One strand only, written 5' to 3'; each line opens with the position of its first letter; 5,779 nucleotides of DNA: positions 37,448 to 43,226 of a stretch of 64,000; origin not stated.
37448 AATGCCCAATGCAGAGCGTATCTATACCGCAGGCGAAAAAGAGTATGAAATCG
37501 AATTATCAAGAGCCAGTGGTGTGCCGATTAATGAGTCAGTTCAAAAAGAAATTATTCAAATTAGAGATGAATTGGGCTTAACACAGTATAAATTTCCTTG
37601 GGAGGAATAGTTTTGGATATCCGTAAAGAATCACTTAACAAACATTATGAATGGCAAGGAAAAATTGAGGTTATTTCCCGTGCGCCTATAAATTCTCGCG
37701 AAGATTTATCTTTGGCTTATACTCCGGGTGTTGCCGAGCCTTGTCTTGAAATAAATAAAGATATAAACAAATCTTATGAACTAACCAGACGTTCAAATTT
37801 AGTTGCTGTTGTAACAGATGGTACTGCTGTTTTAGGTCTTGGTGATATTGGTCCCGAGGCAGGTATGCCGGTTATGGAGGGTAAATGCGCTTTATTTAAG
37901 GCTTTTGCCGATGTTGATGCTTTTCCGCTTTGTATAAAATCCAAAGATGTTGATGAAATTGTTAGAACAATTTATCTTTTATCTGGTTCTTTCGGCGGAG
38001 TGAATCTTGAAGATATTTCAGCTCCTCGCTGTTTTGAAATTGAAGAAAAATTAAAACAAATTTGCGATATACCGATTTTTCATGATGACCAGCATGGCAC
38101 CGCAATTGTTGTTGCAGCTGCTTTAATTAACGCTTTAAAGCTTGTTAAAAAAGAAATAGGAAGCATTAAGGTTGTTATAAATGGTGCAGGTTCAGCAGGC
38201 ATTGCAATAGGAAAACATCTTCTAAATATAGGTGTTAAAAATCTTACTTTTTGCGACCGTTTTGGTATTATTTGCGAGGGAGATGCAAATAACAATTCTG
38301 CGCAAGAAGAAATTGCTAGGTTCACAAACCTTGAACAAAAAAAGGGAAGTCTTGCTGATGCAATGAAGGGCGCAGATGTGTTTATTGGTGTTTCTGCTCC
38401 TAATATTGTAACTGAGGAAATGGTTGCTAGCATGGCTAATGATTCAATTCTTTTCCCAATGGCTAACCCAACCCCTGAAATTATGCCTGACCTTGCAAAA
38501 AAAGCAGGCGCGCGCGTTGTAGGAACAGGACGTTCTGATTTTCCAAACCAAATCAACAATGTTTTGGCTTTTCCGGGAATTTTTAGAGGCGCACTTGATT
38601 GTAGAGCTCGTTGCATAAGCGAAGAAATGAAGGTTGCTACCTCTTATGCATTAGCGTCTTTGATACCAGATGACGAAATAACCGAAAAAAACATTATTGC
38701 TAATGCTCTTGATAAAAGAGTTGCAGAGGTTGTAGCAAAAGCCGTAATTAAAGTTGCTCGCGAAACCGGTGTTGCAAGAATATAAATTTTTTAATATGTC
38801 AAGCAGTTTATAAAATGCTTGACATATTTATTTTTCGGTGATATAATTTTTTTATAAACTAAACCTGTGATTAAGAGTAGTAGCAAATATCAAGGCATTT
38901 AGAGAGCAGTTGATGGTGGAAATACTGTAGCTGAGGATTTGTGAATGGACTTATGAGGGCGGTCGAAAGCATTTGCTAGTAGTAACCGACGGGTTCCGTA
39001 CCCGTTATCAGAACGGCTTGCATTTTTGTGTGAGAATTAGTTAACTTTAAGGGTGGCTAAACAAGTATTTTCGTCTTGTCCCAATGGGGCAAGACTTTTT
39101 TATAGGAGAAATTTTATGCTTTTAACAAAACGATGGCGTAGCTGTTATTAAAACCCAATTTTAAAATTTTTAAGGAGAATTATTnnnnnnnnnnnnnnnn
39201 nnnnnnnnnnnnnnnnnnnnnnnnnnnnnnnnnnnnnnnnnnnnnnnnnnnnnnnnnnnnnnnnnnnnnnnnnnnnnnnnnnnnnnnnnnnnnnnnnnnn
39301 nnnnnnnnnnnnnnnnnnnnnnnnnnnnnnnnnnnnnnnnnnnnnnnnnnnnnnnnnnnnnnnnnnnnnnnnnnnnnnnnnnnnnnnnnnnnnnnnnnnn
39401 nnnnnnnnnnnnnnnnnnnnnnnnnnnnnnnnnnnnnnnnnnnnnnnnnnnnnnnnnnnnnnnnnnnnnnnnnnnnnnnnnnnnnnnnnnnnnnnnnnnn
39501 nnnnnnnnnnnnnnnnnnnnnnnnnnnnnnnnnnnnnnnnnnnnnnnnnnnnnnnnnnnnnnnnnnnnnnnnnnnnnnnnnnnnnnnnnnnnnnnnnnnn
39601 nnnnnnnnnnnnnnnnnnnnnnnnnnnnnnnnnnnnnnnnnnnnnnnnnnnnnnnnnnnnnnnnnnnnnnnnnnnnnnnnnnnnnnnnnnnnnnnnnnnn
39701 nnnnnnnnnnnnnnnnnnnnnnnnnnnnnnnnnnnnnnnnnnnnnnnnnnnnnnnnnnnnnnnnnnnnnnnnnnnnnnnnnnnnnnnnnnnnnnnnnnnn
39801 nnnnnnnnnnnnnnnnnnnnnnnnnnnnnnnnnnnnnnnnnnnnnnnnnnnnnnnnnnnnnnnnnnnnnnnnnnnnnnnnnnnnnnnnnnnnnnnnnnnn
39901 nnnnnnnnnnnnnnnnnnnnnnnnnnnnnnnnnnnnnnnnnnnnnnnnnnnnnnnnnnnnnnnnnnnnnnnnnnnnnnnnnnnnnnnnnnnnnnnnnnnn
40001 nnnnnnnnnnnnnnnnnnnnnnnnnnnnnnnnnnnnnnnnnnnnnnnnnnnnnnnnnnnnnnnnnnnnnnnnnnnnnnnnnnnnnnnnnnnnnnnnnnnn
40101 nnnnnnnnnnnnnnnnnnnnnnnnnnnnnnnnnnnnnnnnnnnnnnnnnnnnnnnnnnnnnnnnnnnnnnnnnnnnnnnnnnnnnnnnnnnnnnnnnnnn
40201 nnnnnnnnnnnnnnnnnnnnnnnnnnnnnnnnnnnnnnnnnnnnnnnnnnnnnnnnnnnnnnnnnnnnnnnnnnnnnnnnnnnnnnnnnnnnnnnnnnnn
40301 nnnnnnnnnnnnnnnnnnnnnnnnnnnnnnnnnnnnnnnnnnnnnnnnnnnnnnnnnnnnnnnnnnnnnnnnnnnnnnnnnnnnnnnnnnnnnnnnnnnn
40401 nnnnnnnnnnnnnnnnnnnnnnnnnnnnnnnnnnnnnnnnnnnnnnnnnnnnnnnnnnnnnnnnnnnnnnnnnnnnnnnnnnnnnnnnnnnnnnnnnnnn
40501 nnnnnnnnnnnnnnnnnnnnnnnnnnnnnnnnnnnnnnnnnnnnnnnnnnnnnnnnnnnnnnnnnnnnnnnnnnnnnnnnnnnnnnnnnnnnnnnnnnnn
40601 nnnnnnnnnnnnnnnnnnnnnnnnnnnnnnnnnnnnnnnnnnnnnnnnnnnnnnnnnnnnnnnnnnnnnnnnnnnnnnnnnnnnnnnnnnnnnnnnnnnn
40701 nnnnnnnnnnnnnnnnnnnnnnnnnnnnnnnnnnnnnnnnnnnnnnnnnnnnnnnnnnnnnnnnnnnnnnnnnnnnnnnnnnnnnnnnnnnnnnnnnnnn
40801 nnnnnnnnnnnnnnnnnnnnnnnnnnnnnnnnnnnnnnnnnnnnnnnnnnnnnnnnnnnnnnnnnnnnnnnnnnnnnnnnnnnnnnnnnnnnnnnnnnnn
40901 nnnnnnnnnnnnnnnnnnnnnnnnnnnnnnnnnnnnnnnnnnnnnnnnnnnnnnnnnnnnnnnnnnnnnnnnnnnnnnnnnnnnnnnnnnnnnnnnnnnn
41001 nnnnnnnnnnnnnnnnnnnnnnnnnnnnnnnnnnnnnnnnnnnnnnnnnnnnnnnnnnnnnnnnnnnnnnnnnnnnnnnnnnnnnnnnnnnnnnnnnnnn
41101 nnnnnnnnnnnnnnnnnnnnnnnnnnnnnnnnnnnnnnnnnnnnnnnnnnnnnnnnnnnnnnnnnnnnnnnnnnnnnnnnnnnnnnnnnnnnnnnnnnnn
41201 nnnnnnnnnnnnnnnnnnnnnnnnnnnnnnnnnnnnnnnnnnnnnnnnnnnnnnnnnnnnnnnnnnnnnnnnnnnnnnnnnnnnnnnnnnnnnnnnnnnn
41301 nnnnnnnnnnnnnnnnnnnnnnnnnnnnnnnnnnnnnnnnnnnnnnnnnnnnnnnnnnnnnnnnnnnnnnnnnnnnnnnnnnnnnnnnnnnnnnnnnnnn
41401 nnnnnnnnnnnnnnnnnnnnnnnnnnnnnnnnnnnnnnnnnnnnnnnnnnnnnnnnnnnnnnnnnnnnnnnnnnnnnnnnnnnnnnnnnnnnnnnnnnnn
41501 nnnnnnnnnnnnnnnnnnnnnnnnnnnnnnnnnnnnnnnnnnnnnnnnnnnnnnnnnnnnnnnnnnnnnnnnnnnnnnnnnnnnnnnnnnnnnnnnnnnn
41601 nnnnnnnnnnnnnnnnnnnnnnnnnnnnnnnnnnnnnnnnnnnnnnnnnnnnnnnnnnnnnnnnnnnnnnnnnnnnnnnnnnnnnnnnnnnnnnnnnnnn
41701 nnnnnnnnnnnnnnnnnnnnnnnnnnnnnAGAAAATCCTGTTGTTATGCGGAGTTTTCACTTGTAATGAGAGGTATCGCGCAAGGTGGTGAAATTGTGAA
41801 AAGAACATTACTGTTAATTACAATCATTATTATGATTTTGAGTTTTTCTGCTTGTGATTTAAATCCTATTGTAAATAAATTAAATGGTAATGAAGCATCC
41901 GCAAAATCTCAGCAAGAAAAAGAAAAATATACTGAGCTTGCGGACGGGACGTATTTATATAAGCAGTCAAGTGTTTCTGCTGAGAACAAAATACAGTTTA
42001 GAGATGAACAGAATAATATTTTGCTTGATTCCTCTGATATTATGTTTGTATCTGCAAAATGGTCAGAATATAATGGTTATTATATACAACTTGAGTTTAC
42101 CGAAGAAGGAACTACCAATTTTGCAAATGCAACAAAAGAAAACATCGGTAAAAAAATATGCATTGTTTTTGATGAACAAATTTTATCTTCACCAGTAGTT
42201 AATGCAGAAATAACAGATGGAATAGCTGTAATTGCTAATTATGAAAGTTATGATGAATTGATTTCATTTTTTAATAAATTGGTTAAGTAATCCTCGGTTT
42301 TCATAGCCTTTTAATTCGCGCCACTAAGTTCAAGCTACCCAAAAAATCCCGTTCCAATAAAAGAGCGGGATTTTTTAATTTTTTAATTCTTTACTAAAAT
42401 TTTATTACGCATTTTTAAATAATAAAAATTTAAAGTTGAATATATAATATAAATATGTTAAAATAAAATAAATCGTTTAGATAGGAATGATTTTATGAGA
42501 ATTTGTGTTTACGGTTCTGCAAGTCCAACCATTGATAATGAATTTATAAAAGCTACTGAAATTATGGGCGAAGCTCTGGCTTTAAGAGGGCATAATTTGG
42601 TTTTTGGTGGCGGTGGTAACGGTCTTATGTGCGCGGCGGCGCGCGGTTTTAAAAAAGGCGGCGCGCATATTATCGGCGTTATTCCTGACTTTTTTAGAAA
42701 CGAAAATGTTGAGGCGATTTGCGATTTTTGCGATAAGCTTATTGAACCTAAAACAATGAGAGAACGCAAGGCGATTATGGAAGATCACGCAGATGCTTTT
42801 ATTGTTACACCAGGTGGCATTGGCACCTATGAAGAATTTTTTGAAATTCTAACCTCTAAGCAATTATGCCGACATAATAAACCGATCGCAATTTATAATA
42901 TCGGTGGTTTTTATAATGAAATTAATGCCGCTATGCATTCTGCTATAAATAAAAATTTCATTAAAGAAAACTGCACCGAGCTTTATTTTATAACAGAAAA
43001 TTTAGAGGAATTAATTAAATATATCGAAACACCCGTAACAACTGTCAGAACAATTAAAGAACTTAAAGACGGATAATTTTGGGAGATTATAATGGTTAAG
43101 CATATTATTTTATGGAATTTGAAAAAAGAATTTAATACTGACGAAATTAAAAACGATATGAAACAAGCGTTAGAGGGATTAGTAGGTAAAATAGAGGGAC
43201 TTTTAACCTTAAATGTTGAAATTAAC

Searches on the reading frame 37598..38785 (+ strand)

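Call 13: search_protein_families(library=pfam, proteins=[window:37598-38785:+])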
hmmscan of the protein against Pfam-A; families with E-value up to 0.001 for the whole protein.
window:37598-38785:+ (395 aa): 3 families
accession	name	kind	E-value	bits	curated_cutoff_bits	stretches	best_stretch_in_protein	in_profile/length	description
PF00390.24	malic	-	7.4e-32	111.1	23.1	1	20-153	1-182/182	Malic enzyme, N-terminal domain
PF03949.21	Malic_M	-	6.1e-21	75.3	23.5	1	167-387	3-257/258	Malic enzyme, NAD binding domain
PF01262.27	AlaDh_PNT_C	-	0.00033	20.6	23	1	189-289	28-129/214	Alanine dehydrogenase/PNT, C-terminal domain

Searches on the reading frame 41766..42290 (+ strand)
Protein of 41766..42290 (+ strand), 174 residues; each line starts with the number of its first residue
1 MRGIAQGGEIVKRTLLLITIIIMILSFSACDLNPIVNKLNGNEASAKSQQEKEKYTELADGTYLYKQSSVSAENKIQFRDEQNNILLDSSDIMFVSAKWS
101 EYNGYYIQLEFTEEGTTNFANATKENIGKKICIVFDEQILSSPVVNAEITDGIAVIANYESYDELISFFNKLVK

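Call 13: search_protein_families(library=pfam, proteins=[window:41766-42290:+])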
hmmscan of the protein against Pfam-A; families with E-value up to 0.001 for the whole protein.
window:41766-42290:+ (174 aa): 1 family
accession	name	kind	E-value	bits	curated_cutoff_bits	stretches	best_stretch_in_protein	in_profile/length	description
PF22599.2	SecDF_P1_head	-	4.5e-15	56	27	1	83-159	17-94/114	SecDF, P1 head subdomain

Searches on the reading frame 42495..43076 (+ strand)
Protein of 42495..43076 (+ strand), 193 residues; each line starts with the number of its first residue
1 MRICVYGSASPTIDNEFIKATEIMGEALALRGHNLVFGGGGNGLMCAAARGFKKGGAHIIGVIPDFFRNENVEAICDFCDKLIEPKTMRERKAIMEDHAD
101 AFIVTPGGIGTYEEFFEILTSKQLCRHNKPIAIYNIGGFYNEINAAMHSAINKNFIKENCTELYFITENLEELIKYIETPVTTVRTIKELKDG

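Call 13: search_protein_families(library=pfam, proteins=[window:42495-43076:+])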
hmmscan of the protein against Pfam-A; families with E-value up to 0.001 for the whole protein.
window:42495-43076:+ (193 aa): 2 families
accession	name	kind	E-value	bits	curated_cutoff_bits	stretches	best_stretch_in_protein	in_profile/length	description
PF03641.19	Lysine_decarbox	-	2.8e-33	115.3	27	1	45-176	1-130/131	Possible lysine decarboxylase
PF18306.6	LDcluster4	-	6.2e-16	58.8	26.3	1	2-121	3-116/151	SLOG cluster4 family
